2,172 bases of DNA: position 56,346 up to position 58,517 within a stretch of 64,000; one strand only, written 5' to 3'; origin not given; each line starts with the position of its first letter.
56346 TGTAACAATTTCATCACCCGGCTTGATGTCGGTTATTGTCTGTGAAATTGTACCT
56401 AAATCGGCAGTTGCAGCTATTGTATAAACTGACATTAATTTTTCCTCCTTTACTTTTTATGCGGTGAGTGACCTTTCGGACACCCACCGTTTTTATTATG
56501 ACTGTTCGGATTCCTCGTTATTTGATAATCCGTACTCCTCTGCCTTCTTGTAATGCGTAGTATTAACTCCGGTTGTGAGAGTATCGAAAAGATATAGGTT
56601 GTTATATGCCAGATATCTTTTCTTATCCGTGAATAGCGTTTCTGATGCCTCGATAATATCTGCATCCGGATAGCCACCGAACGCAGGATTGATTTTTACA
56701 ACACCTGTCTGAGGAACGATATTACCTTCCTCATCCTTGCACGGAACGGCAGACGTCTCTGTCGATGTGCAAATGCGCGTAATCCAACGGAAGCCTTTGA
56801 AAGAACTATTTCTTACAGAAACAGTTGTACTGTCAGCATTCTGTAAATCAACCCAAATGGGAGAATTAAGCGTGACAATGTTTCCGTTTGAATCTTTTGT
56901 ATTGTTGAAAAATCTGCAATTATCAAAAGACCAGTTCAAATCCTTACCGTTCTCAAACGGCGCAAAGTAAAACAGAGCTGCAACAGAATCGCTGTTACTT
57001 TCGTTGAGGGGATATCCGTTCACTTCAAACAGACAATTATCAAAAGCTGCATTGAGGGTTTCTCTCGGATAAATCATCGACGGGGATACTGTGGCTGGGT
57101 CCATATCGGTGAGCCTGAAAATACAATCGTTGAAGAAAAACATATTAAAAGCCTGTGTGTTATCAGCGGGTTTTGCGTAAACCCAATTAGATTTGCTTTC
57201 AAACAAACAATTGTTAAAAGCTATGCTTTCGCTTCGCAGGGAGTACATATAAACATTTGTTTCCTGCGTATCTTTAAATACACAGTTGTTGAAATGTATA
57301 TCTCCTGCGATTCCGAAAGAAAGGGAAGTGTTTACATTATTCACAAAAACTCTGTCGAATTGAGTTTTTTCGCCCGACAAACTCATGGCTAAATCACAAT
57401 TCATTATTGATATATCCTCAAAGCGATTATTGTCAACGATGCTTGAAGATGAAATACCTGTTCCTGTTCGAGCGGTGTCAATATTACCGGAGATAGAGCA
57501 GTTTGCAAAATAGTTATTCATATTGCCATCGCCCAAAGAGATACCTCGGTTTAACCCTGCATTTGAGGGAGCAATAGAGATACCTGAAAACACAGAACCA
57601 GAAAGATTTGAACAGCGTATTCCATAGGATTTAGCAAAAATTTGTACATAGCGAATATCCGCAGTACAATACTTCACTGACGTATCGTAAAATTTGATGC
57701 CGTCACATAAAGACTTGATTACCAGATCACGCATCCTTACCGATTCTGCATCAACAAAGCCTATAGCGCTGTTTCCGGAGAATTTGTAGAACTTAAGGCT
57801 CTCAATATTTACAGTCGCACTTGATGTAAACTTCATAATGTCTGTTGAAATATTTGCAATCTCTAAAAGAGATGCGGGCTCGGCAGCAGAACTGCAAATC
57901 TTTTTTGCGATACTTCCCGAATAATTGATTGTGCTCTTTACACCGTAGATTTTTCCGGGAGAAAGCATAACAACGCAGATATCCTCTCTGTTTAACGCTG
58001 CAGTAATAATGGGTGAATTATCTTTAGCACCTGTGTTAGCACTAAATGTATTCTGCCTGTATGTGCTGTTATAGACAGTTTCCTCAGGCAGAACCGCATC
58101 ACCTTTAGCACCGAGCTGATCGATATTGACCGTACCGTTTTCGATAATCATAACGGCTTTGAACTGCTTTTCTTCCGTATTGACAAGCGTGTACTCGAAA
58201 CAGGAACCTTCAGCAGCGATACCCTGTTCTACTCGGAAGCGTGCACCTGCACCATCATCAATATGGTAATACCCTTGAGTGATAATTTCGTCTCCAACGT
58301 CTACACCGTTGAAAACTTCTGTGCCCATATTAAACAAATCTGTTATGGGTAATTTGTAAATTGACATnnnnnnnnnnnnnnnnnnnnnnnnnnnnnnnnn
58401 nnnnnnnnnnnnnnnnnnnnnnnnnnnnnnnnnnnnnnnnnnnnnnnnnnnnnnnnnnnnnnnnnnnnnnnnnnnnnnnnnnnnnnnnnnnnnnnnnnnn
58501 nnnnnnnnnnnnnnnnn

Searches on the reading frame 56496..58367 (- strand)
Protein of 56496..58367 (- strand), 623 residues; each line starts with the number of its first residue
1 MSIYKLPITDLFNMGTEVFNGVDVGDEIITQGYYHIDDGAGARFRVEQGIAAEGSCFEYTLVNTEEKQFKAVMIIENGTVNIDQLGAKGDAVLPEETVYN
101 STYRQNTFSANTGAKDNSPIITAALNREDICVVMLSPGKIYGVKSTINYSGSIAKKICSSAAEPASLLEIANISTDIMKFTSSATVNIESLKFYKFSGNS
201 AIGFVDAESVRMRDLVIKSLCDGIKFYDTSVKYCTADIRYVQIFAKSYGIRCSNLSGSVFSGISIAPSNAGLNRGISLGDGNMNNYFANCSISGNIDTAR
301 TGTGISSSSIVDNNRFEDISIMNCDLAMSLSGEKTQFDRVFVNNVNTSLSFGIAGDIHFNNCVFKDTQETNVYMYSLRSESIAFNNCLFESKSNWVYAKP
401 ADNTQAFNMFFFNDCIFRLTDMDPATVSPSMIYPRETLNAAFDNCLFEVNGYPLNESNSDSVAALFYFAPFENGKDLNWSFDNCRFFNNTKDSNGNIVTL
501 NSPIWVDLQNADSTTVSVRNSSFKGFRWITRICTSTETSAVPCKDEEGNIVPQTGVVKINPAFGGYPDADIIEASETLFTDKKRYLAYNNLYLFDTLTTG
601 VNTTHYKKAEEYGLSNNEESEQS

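Call 8: search_protein_families(library=pfam, proteins=[window:56496-58367:-])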
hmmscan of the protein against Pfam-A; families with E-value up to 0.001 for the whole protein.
window:56496-58367:- (623 aa): 0 families

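Call 16: find_related_loci(query=A1, collection=genome_contigs, flank=6000)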
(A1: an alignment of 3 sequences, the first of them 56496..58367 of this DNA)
Query A1 (623 aa) in genome_contigs; peptide patterns used: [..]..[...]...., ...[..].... (x = any residue, [..] = any of these).
259 stretches matched a pattern; 1 encode a relative of the query (tblastn E <= 1e-3); 1 distinct loci.
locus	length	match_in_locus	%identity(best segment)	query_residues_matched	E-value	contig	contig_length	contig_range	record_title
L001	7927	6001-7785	29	1-615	2e-61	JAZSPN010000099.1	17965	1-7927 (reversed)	MAG: Acutalibacteraceae bacterium isolate T1900044546_TS20190012.MAGScoT_cleanbin_000007 SGB_140_k141_656468, whole geno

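Call 18: find_homologous_proteins(query=window:56496-58367:-)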
Query window:56496-58367:- (623 aa): 3 proteins with E <= 0.001 among 8000 candidates.
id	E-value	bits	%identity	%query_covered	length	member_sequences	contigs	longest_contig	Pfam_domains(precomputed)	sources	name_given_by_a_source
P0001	1.9e-59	220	34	95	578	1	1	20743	-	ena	-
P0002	3.7e-45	173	28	99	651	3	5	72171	-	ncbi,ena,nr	ncbi:MAG: hypothetical protein IJB86_07905 [Clostridia bacterium]|nr:hypothetical protein [Clostridi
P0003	2.0e-18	84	25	91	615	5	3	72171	-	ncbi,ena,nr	ncbi:MAG: hypothetical protein IJB86_07895 [Clostridia bacterium]|nr:hypothetical protein [Clostridi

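Call 20: find_encoding_contigs(protein=P0001, flank=8000)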
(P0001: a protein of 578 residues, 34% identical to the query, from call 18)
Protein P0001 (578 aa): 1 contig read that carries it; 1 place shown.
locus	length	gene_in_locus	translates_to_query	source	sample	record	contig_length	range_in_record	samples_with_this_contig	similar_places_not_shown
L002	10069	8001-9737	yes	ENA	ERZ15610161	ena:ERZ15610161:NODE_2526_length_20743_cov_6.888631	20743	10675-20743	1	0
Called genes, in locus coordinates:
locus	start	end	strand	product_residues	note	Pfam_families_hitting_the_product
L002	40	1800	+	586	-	PF00664:ABC_membrane, PF00005:ABC_tran, PF02463:SMC_N (weak)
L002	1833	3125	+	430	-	PF04412:AcnX, PF28403:AcnX_2nd, PF28406:AcnX_3rd (weak)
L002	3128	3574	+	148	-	PF01989:AcnX_swivel_put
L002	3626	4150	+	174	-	PF04138:GtrA_DPMS_TM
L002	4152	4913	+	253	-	-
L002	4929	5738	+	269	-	PF02618:YceG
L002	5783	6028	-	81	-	-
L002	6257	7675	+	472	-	PF02749:QRPTase_N (faint), PF17767:NAPRTase_N, PF04095:NAPRTase (faint), PF17956:NAPRTase_C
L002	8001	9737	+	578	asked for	-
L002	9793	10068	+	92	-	?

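Call 31: find_homologous_proteins(query=A2, max_evalue=0.01)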
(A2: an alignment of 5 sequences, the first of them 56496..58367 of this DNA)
Query A2 (5 sequences) (623 aa, profile of the alignment): 9 proteins with E <= 0.01 among 8000 candidates.
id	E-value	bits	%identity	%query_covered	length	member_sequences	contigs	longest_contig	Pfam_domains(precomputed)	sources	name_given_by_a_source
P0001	2.7e-249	847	34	95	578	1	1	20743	-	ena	-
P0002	3.8e-249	846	28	99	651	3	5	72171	-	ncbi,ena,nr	ncbi:MAG: hypothetical protein IJB86_07905 [Clostridia bacterium]|nr:hypothetical protein [Clostridi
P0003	3.6e-221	754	25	91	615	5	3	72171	-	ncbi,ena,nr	ncbi:MAG: hypothetical protein IJB86_07895 [Clostridia bacterium]|nr:hypothetical protein [Clostridi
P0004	1.2e-8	52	34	17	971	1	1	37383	PF12708.13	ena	-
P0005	3.8e-7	47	39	11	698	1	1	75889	PF12708.13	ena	-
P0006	1.1e-4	39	35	15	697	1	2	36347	-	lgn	-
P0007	1.0e-3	36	41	13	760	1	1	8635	PF12708.13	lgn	-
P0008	4.8e-3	34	39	10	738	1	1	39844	PF13229.13,PF12708.13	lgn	-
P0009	5.3e-3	34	39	10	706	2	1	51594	PF12708.13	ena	-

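Call 32: find_encoding_contigs(protein=P0002, flank=5000, max_places=10)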
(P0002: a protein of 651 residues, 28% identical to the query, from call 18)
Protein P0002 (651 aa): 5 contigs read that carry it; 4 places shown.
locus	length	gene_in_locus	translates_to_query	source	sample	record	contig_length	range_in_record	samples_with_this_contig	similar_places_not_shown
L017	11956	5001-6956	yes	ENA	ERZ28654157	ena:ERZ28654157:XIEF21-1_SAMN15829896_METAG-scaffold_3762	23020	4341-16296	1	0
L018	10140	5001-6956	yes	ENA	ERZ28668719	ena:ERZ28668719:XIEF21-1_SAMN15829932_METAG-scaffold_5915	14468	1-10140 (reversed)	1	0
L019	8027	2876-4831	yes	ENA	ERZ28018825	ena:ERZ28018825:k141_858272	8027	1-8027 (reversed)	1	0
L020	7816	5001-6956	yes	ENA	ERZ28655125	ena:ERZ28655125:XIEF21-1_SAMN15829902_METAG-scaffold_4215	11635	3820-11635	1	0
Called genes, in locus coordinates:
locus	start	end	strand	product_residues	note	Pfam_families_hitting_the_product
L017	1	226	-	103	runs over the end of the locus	PF05437:AzlD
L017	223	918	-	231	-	PF03591:AzlC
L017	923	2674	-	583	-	PF00149:Metallophos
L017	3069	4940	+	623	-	-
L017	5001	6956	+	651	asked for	-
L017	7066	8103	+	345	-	PF00404:Dockerin_1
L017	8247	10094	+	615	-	-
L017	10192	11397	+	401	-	PF13306:LRR_5, PF00404:Dockerin_1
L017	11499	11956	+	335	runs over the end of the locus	PF00404:Dockerin_1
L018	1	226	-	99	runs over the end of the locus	-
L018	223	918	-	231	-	PF03591:AzlC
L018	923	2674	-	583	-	PF00149:Metallophos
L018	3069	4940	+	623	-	-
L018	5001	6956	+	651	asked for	-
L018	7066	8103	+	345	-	PF00404:Dockerin_1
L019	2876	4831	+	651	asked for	-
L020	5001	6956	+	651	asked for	-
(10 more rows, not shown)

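Call 41: search_solved_structures(query=A2, max_evalue=1)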
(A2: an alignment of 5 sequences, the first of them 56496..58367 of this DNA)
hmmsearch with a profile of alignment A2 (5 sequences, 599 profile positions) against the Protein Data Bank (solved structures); distinct sequences matched with E-value up to 1: 2.
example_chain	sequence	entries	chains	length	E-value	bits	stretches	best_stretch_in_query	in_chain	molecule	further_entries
4mxn_A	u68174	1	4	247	0.06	15.2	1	313-393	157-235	Uncharacterized protein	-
1rmg_A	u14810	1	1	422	0.081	14.7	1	309-392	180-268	RHAMNOGALACTURONASE A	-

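Call 42: search_protein_families(library=pfam, alignment_id=A2, max_evalue=1)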
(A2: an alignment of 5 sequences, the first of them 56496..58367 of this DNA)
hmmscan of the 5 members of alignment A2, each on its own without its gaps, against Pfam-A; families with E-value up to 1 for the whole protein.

A. member 1, window:56496-58367:- (623 aa): 0 families

B. families by the number of members that match (of 5 scanned): 4 families
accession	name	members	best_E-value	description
PF13229.12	Beta_helix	1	0.0028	Right handed beta helix region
PF22125.1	Lreu_0056_like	1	0.032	Hypotheical protein Lreu_0056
PF21821.3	Dit_like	1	0.065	Dit-like phage tail protein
PF24506.1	KNTC1_N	1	0.11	KNTC1, N-terminal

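Call 57: search_protein_representatives(alignment_id=A5)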
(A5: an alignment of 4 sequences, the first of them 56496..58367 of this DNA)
Query: 4 sequences, 601 profile positions. Proteins with E-value up to 0.001 (for the whole library): 328; up to 1e-10: 35; up to 1e-30: 23. The best 150 are listed.
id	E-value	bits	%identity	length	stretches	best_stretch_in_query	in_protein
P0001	1.1e-256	869.6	-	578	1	1-601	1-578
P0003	2.0e-236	802.7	-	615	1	46-600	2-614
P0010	3.5e-150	517.9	-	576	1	72-599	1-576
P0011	5.0e-145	500.8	-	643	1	1-598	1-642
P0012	4.0e-144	497.8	-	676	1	2-599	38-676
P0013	6.3e-137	474.1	-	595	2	1-365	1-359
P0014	3.6e-118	412.1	-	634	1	15-598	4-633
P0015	2.9e-99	349.7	-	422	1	198-598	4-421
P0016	1.1e-94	334.6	-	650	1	1-599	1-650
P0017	4.6e-93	329.2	-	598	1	1-600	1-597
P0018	1.7e-92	327.3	-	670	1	1-598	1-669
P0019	5.7e-85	302.5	-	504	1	15-459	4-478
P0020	2.2e-83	297.2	-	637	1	70-598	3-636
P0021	4.8e-81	289.5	-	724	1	1-599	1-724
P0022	7.0e-63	229.5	-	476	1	210-599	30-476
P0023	2.2e-62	227.9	-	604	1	1-598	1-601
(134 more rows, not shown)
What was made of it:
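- Tried and rejected: The exhaustive HMMER search was what revealed the family (call 57).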

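Call 59: find_homologous_proteins(query=A6, max_evalue=1e-10)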
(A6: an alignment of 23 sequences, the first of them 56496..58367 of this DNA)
Query A6 (23 sequences) (623 aa, profile of the alignment): 7 proteins with E <= 1e-10 among 8000 candidates.
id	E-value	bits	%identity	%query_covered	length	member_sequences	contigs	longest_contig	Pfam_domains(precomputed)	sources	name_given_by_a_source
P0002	1.5e-226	772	28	99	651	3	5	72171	-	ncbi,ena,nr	ncbi:MAG: hypothetical protein IJB86_07905 [Clostridia bacterium]|nr:hypothetical protein [Clostridi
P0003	1.2e-177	610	25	91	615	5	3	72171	-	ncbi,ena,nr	ncbi:MAG: hypothetical protein IJB86_07895 [Clostridia bacterium]|nr:hypothetical protein [Clostridi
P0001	3.8e-159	549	34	95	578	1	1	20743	-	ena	-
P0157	3.1e-13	67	40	10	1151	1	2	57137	PF12708.13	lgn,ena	-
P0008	2.5e-12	64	39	10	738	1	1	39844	PF13229.13,PF12708.13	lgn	-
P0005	2.9e-12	64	39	11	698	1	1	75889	PF12708.13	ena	-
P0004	4.1e-11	60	34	17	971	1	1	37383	PF12708.13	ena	-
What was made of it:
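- Tried and rejected: The word-indexed protein search found almost no homologues, even with a 23-sequence profile (calls 18, 31, 59).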

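Call 60: find_encoding_contigs(protein=P0011, flank=3000, max_places=3)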
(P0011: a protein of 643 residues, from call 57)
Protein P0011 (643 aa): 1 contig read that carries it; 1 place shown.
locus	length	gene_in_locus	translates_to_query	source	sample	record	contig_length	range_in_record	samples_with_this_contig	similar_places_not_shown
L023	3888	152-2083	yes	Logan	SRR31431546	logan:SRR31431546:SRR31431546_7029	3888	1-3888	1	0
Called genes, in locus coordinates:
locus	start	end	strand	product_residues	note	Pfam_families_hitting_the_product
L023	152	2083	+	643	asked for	-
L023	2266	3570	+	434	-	PF13306:LRR_5, PF00404:Dockerin_1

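Call 61: find_encoding_contigs(protein=P0012, flank=4000, max_places=4)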
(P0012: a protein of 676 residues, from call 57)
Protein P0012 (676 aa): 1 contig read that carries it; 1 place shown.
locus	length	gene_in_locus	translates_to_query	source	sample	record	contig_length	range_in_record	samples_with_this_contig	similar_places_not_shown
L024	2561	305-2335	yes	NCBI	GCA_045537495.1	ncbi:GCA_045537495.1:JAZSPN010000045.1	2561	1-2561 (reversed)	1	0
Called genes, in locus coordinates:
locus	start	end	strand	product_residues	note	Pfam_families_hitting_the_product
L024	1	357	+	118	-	?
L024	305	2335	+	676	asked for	-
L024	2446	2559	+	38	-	?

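Call 62: find_encoding_contigs(protein=P0013, flank=4000, max_places=4)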
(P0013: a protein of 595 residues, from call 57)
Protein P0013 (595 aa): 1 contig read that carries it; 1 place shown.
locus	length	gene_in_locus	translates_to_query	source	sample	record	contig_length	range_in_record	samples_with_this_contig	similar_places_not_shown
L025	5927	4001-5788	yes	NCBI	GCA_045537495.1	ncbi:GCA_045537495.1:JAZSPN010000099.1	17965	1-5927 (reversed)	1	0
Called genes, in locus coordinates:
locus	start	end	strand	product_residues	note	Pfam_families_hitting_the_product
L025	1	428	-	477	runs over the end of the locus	PF06277:EutA, PF14450:FtsA (faint)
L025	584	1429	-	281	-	PF01678:DAP_epimerase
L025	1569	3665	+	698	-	PF12437:GSIII_N, PF00120:Gln-synt_C, PF18318:Gln-synt_C-ter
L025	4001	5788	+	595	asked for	-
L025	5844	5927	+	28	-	?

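Call 63: find_encoding_contigs(protein=P0016, flank=4000, max_places=4)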
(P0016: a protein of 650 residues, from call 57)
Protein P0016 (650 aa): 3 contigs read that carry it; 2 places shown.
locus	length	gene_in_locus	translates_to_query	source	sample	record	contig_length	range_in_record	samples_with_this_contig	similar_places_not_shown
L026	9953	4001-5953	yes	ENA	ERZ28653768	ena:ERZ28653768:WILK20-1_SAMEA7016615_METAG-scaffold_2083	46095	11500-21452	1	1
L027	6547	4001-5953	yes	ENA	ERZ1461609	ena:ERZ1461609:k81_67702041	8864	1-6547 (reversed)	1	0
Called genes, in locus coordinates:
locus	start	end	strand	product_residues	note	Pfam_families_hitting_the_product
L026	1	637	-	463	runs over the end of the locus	PF00682:HMGL-like, PF08502:LeuA_dimer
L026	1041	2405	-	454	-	PF09587:PGA_cap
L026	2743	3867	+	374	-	-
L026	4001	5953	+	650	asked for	-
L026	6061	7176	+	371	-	PF02368:Big_2 (weak), PF22359:Big-like (weak), PF26918:Ig_Eae (weak)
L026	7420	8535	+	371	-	PF02368:Big_2 (weak), PF22359:Big-like (weak), PF26918:Ig_Eae (weak)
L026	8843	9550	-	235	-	PF01128:IspD, PF12804:NTP_transf_3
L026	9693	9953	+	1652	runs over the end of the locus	PF18998:Flg_new_2 (faint), PF09479:Flg_new, PF00404:Dockerin_1 (weak)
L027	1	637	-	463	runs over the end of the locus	PF00682:HMGL-like, PF08502:LeuA_dimer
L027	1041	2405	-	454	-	PF09587:PGA_cap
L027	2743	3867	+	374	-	-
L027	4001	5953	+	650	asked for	-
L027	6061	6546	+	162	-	?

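Call 66: find_encoding_contigs(protein=P0017, flank=5000, max_places=4)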
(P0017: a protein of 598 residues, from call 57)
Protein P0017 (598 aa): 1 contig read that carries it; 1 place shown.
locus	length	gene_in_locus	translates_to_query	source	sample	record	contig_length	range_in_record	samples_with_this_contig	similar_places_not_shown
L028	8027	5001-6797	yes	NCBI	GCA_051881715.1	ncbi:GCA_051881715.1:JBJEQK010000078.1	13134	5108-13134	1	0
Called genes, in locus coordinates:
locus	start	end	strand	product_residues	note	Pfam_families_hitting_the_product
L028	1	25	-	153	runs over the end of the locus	PF01668:SmpB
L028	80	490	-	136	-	PF01985:CRS1_YhbY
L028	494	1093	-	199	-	PF01725:Ham1p_like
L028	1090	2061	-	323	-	PF02881:SRP54_N, PF00448:SRP54, PF13401:AAA_22 (faint), PF13604:AAA_30 (weak)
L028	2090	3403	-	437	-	PF11638:DnaA_N (weak), PF00308:Bac_DnaA, PF00004:AAA (weak), PF08299:Bac_DnaA_C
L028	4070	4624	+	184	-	PF00156:Pribosyltran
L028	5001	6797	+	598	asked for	-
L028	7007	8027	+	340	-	?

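Call 67: find_encoding_contigs(protein=P0018, flank=5000, max_places=4)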
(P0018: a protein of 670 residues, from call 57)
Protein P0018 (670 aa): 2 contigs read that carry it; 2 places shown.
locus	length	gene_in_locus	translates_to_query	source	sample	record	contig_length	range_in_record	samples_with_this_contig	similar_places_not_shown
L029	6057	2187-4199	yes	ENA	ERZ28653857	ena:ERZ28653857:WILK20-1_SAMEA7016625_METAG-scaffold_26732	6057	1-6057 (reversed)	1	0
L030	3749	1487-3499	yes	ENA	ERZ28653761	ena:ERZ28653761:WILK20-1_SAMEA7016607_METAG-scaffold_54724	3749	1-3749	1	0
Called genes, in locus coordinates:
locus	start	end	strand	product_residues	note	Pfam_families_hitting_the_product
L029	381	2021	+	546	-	-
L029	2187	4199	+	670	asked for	-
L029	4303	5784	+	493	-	PF13306:LRR_5, PF00404:Dockerin_1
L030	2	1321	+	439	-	?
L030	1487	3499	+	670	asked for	-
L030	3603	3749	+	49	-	?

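Call 68: find_encoding_contigs(protein=P0021, flank=5000, max_places=4)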
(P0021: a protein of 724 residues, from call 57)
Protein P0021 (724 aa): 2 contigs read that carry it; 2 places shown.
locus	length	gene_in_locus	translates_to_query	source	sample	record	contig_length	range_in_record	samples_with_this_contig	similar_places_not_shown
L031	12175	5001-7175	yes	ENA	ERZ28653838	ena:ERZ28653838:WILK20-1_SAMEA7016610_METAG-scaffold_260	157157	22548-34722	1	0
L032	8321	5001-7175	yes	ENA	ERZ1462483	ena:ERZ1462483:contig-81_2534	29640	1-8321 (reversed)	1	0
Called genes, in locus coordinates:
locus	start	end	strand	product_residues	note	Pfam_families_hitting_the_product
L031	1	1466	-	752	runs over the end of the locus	PF03629:SASA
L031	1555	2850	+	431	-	PF16499:Melibiase_2, PF17801:Melibiase_C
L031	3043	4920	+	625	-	-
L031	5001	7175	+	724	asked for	-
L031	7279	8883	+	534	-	PF13306:LRR_5, PF07523:Big_3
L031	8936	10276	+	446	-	PF07523:Big_3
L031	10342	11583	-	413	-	PF01210:NAD_Gly3P_dh_N (weak), PF03721:UDPG_MGDP_dh_N, PF00984:UDPG_MGDP_dh, PF03720:UDPG_MGDP_dh_C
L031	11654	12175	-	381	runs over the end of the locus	PF14907:NTP_transf_5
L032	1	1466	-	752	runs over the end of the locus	PF03629:SASA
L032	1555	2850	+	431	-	PF16499:Melibiase_2, PF17801:Melibiase_C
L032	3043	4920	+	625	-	-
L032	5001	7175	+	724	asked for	-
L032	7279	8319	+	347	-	?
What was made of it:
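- None of the 7 loci encodes a linked regulator gene (calls 20, 62, 63, 66-68).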

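Call 70: find_encoding_contigs(protein=P0010, flank=5000, max_places=4)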
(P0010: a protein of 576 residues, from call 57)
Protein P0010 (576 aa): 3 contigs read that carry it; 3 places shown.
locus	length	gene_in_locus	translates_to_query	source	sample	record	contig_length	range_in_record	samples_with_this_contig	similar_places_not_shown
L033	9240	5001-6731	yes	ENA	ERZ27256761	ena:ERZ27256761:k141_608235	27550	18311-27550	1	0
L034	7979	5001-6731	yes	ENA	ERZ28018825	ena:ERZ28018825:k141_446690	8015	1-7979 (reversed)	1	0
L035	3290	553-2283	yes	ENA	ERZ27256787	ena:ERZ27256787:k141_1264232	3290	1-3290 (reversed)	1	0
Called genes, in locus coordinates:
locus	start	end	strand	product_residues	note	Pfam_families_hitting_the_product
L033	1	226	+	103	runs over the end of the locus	PF05437:AzlD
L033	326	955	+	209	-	PF00188:CAP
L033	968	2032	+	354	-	PF00149:Metallophos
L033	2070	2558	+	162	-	-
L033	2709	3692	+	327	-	PF12849:PBP_like_2, PF13531:SBP_bac_11 (faint)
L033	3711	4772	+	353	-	PF00404:Dockerin_1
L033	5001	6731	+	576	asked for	-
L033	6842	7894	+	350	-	PF00404:Dockerin_1 (weak)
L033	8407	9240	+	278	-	?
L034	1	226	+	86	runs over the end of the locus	?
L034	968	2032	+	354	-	PF00149:Metallophos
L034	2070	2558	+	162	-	-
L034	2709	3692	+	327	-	PF12849:PBP_like_2, PF13531:SBP_bac_11 (faint)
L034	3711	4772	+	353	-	PF00404:Dockerin_1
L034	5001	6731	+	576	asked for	-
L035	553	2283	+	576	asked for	-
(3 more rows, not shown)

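Call 71: find_encoding_contigs(protein=P0014, flank=5000, max_places=4)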
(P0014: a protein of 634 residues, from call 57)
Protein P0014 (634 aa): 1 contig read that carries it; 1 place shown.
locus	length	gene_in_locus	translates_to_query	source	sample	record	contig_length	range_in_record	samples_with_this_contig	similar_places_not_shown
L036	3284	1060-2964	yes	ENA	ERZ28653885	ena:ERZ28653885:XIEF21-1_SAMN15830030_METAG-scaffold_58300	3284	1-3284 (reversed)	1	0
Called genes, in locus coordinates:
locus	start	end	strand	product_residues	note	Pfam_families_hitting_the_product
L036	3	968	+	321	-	?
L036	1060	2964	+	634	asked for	-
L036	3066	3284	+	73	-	?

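Call 79: find_encoding_contigs(protein=P0023, flank=6000, max_places=5)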
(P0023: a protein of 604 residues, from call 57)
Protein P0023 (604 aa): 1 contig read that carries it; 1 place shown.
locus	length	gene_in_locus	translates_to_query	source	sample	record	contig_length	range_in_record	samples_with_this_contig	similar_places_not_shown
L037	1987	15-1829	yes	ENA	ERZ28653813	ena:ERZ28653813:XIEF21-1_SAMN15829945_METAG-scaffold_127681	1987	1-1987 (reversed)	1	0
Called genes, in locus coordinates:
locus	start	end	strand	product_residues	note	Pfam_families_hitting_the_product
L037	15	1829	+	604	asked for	-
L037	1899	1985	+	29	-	?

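Call 85: predict_structure(alignment_id=A6)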
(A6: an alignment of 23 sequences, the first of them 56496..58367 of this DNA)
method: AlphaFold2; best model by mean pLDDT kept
length: 623 residues; sequences in the alignment: 23
mean_pLDDT: 85.5   pTM: 0.86
mean pLDDT of the five models: 85.5, 85.1, 84.6, 83.6, 83.1
residues with pLDDT >= 90: 333; 70-90: 194; 50-70: 76; < 50: 20
segments of 3 or more residues with pLDDT < 50: 456-461, 552-556, 615-623
pLDDT, mean of each block of 10 residues (from residue 1): 92 73 93 92 95 91 90 96 97 86 93 97 96 97 97 93 96 95 93 95 94 97 89 91 94 95 87 82 96 76 84 96 92 95 93 91 90 75 96 82 68 94 69 71 95 52 76 78 94 81 87 91 90 71 57 54 76 84 88 74 73 48 31
secondary structure, 60 per line:
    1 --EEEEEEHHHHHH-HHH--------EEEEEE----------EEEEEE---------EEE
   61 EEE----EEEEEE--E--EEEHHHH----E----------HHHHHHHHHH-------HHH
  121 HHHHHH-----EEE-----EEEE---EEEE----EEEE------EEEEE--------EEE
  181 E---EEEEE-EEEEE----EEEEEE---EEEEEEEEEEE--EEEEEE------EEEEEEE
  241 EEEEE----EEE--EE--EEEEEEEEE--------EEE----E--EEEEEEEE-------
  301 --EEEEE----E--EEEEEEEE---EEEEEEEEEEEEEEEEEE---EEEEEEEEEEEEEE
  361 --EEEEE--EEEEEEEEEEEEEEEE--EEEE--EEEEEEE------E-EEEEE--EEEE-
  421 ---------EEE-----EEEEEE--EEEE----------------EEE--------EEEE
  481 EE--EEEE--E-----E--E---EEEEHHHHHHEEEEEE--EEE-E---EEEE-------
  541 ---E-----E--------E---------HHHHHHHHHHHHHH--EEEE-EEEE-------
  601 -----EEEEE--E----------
elements in order: E3-8 H9-14 E27-32 E43-48 E58-63 E68-73 E79-81 H82-85 H101-110 H118-126 E132-134 E140-143 E147-150 E155-158 E165-169 E178-181 E185-189 E191-195 E200-205 E209-219 E222-227 E234-245 E250-252 E259-267 E276-278 E286-293 E303-307 E315-322 E326-343 E347-360 E363-367 E370-385 E388-391 E394-400 E409-413 E416-419 E430-432 E438-443 E446-449 E466-468 E477-482 E485-488 E504-507 H508-513 E514-519 E522-524 E530-533 H569-582 E585-588 E590-593 E606-610
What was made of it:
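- Checked: The downstream proteins are right-handed beta-helices in an AlphaFold2 model with pLDDT 85.5 (call 85).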
